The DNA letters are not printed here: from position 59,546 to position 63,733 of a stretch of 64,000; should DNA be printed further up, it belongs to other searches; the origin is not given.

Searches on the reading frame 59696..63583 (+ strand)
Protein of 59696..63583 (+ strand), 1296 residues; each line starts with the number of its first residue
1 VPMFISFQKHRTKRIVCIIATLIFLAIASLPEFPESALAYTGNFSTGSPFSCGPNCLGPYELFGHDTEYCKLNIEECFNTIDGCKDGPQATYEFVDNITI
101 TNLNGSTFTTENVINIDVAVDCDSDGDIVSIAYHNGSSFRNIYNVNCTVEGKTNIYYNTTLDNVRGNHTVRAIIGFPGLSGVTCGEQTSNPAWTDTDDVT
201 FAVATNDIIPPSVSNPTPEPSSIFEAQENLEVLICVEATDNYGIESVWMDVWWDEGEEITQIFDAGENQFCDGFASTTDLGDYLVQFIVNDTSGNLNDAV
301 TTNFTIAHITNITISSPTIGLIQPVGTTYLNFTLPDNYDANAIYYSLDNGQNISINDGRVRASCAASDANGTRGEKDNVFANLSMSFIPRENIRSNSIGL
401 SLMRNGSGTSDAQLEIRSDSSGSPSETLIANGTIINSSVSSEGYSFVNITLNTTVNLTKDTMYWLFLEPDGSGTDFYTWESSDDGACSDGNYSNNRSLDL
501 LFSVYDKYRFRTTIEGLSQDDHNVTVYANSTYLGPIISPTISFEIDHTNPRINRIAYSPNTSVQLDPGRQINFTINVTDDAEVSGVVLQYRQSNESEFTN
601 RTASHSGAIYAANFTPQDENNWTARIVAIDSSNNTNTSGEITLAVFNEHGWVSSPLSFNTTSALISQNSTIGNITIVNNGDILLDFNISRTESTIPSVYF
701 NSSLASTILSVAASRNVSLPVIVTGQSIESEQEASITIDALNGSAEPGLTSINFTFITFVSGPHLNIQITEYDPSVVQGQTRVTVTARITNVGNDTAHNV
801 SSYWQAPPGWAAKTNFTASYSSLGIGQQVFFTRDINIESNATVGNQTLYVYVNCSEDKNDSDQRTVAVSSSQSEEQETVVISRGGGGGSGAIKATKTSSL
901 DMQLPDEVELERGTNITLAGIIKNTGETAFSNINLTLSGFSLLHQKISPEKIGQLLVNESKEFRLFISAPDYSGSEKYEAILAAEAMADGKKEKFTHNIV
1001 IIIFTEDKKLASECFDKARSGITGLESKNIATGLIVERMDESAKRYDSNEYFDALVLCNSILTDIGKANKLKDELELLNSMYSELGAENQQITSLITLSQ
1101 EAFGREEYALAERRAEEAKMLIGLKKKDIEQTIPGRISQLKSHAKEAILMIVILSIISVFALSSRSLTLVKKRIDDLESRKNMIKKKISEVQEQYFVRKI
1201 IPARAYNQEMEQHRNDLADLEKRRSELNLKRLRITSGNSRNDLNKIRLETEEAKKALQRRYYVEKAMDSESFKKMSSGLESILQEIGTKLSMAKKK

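Call 48: search_protein_families(library=pfam, proteins=[window:59696-63583:+], max_evalue=0.0001)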
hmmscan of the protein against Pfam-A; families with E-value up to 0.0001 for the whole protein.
window:59696-63583:+ (1296 aa): 1 family
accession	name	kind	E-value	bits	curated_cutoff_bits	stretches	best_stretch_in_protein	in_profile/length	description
PF10633.15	NPCBM_assoc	-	4.3e-10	40.1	24.4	1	782-850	6-73/78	NPCBM-associated, NEW3 domain of alpha-galactosidase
